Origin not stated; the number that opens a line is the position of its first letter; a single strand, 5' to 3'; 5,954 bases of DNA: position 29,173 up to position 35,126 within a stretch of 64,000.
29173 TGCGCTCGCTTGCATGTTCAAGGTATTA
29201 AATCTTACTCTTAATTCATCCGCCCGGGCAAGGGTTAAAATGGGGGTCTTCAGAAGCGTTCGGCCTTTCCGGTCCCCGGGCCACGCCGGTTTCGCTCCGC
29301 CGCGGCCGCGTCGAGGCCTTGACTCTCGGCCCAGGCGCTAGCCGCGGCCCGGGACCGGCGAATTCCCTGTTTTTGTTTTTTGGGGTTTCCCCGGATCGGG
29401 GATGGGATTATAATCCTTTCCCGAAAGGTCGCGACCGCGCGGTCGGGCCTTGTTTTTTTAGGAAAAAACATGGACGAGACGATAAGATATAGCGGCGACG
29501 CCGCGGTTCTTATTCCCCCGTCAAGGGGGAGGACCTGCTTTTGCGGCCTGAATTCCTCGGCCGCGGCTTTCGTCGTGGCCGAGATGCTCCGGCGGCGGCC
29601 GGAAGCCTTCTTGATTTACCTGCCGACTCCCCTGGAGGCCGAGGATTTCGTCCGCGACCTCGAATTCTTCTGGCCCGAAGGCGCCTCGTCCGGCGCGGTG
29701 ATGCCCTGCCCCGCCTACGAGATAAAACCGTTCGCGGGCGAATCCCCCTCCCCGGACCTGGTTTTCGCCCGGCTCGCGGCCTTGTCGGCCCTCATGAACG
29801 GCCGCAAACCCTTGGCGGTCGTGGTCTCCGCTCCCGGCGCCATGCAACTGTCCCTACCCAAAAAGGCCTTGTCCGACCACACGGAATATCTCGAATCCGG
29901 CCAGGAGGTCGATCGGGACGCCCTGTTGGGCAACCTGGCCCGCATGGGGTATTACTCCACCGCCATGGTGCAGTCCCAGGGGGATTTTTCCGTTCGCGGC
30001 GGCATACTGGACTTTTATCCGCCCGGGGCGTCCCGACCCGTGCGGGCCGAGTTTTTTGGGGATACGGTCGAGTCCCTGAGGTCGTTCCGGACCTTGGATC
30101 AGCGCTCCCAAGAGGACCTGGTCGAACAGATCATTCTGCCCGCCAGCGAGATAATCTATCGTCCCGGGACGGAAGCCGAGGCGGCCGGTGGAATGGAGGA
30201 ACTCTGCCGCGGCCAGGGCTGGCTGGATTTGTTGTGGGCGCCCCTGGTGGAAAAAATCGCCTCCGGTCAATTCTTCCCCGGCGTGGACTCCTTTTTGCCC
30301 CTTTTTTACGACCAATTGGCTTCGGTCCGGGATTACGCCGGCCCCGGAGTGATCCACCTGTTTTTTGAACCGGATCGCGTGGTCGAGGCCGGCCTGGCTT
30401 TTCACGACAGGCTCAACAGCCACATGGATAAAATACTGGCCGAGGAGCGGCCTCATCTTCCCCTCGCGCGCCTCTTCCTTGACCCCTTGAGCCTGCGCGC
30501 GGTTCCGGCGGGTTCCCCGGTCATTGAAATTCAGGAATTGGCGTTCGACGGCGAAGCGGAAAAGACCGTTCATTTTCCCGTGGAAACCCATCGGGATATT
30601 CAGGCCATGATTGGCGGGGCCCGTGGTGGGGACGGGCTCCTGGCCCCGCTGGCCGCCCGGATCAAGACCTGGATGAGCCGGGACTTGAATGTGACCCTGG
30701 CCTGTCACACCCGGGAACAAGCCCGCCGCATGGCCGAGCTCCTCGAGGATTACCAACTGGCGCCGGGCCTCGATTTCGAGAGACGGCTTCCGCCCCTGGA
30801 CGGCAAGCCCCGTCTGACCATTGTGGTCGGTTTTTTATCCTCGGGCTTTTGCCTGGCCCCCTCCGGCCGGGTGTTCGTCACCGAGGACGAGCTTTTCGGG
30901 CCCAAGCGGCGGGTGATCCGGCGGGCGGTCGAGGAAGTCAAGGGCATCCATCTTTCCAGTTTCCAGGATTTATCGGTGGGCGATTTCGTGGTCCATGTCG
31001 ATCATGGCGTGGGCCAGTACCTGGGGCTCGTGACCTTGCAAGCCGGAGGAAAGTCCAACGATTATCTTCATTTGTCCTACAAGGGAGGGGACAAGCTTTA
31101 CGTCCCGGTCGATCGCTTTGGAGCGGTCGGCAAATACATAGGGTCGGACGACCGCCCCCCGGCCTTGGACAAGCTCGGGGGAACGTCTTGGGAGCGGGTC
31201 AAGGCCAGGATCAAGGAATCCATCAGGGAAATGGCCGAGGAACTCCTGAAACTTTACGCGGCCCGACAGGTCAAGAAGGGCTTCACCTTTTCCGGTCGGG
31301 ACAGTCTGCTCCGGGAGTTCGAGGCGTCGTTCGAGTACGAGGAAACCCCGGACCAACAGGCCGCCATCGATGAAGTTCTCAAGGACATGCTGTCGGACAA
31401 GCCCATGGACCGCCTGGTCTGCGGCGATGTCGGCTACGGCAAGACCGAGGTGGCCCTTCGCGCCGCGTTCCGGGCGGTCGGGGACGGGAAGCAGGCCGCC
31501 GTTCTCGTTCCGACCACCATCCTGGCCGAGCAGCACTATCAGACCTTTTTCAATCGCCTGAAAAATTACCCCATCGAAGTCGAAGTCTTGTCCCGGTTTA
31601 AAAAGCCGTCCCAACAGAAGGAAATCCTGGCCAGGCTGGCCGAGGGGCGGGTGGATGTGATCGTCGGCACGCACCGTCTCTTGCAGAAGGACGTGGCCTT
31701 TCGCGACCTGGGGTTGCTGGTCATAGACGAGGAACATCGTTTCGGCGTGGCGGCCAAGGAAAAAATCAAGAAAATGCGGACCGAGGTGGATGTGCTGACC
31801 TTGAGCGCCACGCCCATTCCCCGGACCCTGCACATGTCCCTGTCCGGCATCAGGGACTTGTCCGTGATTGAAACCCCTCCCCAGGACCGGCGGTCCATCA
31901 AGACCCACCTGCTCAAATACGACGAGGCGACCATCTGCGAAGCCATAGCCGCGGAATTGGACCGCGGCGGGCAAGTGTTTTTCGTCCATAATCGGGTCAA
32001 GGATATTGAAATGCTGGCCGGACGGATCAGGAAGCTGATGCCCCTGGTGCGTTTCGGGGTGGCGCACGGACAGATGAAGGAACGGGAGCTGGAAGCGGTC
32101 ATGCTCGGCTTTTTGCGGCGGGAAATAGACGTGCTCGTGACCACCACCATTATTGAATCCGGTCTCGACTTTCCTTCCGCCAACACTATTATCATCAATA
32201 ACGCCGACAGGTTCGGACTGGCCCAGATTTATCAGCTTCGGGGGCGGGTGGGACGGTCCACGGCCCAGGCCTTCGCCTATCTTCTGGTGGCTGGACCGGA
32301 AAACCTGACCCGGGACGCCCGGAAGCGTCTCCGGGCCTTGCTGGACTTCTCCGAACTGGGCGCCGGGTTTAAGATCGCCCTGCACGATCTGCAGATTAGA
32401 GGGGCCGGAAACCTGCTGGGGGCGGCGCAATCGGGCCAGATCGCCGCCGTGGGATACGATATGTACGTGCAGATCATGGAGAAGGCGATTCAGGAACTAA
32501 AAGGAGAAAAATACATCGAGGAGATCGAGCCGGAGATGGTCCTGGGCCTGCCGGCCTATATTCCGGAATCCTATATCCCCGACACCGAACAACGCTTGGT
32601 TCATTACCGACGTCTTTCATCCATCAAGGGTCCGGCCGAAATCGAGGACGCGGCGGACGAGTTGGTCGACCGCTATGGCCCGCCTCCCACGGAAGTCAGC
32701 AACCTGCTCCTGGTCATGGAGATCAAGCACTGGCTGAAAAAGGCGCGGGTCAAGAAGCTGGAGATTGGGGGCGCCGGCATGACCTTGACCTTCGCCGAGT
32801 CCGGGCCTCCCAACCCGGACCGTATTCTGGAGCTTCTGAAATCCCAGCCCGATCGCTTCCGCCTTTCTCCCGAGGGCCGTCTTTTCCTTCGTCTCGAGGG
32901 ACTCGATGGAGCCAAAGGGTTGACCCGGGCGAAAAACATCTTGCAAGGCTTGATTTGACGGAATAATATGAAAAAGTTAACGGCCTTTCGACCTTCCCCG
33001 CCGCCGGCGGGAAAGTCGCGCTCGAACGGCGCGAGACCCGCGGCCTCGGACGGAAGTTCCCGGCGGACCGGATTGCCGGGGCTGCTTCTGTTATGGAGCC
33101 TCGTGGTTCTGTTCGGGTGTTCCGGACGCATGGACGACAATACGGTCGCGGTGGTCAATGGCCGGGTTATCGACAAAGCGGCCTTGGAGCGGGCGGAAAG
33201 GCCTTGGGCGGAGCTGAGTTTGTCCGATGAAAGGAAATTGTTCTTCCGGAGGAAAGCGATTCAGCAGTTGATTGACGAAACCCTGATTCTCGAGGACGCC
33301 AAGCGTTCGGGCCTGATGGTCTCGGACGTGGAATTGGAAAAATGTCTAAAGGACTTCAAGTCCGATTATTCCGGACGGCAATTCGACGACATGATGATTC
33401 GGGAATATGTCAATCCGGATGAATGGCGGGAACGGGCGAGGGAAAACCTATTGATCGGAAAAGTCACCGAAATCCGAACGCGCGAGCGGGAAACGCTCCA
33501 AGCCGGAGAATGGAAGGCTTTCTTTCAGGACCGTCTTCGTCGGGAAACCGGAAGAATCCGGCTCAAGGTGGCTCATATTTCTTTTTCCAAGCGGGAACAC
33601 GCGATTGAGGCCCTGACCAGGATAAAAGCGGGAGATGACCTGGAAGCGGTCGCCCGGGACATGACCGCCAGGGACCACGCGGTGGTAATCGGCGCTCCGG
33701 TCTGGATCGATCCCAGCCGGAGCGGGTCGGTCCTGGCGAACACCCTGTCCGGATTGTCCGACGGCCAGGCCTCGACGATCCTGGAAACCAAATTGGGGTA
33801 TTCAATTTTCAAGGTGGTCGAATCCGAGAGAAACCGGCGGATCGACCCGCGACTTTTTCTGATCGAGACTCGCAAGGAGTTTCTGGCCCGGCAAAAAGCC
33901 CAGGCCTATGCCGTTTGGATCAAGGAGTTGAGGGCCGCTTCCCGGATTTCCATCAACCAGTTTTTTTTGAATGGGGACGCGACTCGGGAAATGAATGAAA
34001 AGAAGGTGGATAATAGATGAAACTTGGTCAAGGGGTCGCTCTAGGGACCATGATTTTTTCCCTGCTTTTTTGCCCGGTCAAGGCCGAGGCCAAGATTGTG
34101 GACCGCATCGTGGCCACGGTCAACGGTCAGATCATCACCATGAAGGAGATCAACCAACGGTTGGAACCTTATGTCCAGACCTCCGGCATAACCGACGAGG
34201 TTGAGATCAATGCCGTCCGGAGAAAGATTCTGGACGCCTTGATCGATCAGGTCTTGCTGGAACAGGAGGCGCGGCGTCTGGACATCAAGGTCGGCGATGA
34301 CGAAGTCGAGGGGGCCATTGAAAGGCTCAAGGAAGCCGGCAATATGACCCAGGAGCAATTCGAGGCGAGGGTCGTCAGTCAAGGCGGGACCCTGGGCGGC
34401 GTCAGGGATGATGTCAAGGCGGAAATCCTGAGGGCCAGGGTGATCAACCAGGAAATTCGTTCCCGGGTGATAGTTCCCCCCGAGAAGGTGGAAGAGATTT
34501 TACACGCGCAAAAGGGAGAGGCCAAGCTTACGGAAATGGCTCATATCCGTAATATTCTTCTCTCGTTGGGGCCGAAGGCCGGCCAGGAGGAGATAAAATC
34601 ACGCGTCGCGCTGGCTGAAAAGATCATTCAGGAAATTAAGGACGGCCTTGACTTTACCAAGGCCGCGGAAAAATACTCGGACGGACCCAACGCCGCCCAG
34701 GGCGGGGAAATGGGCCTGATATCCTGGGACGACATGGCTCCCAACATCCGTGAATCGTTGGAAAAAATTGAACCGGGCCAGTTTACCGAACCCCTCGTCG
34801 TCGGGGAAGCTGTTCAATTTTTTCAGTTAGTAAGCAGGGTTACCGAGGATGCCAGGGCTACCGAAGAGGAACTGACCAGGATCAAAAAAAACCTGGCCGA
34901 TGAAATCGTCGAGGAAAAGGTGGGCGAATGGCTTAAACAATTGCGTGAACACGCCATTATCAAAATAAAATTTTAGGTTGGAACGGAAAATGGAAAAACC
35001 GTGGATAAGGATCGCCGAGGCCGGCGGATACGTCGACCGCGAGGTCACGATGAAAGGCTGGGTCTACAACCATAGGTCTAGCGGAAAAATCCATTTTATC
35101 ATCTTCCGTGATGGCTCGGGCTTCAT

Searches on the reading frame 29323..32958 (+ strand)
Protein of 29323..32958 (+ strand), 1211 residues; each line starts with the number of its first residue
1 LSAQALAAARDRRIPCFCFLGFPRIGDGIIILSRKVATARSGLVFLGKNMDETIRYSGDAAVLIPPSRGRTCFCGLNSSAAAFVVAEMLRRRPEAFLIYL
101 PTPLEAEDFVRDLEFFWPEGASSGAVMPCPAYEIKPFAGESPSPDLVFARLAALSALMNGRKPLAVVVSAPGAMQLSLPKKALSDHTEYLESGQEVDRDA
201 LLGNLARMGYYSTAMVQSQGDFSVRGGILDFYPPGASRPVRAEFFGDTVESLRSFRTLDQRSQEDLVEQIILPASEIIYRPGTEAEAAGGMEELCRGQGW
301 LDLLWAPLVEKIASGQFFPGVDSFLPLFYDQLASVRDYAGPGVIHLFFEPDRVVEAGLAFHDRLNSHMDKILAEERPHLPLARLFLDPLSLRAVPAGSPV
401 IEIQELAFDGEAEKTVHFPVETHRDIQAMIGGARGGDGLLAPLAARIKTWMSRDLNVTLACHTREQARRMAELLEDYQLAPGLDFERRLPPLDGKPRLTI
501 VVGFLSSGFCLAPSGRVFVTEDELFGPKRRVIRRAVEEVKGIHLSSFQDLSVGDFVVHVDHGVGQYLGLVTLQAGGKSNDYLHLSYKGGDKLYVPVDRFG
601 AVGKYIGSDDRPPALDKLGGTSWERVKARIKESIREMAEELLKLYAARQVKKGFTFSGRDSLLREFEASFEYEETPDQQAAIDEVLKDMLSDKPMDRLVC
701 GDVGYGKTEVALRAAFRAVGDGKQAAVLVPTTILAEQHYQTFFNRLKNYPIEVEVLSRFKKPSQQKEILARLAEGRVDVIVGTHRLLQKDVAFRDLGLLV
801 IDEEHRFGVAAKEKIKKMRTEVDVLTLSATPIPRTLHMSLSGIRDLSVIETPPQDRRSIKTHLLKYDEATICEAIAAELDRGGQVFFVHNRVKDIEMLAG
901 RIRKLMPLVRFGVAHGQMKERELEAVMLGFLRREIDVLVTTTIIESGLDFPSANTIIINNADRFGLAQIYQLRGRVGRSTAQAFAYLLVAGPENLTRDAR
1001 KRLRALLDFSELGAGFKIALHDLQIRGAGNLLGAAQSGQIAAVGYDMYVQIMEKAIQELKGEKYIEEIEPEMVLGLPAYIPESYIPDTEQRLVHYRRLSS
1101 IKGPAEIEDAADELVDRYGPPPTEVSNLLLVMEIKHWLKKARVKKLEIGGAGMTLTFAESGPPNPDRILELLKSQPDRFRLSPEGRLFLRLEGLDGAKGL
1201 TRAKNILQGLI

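Call 70: search_protein_families(library=pfam, proteins=[window:29323-32958:+], max_evalue=0.00001)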
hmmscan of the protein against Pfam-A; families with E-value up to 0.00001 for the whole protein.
window:29323-32958:+ (1211 aa): 6 families
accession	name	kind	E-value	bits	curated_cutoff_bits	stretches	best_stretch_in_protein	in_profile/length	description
PF00270.35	DEAD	-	6.5e-29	101.2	26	1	675-836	1-164/167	DEAD/DEAH box helicase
PF03461.20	TRCF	-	9.5e-27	93.6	25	1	1075-1167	2-94/95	TRCF domain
PF17757.6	UvrB_inter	-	1.4e-21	76.9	22.9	1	190-276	3-90/91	UvrB interaction domain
PF00271.37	Helicase_C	-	4.9e-21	75.5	23.5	1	871-979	6-109/110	Helicase conserved C-terminal domain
PF02559.22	CarD_TRCF_RID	-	2.9e-19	69.3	23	1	550-606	1-57/57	CarD-like/TRCF RID domain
PF04851.21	ResIII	-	3.7e-13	50.2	22.5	1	673-831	3-162/164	Type III restriction enzyme, res subunit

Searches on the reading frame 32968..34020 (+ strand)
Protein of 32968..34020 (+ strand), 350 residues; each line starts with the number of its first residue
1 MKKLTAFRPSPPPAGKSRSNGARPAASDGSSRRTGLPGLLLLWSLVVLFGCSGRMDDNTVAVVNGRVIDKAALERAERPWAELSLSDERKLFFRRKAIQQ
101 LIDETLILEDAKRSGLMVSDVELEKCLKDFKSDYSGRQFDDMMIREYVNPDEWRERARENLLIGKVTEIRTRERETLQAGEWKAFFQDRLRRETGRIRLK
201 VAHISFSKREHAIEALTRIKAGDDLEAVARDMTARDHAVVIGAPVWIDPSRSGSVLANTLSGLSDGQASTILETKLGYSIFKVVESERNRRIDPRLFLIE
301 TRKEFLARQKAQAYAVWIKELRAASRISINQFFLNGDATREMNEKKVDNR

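Call 70: search_protein_families(library=pfam, proteins=[window:32968-34020:+], max_evalue=0.00001)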
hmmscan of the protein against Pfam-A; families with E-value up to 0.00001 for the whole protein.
window:32968-34020:+ (350 aa): 2 families
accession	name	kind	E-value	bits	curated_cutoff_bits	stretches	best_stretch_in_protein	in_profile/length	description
PF13624.11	SurA_N_3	-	1.6e-12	48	27.2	1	41-166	21-161/162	SurA-like N-terminal domain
PF13623.11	SurA_N_2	-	1.4e-07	32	28.5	1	53-131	36-122/145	SurA-like N-terminal domain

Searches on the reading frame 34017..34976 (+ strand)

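Call 70: search_protein_families(library=pfam, proteins=[window:34017-34976:+], max_evalue=0.00001)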
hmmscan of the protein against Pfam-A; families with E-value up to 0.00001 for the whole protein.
window:34017-34976:+ (319 aa): 5 families
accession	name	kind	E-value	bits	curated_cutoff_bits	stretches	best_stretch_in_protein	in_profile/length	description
PF13624.11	SurA_N_3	-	5.6e-16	59.2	27.2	1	8-141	17-160/162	SurA-like N-terminal domain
PF09312.16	SurA_N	-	1.2e-14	54.9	30.8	1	28-142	1-117/118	SurA N-terminal domain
PF13616.12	Rotamase_3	-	4.1e-12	47.1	22.5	1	170-259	11-100/116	PPIC-type PPIASE domain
PF00639.27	Rotamase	-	1.2e-11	45.8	21.7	1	180-264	2-85/97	PPIC-type PPIASE domain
PF13623.11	SurA_N_2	-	1.9e-11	44.5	28.5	1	27-107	38-122/145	SurA-like N-terminal domain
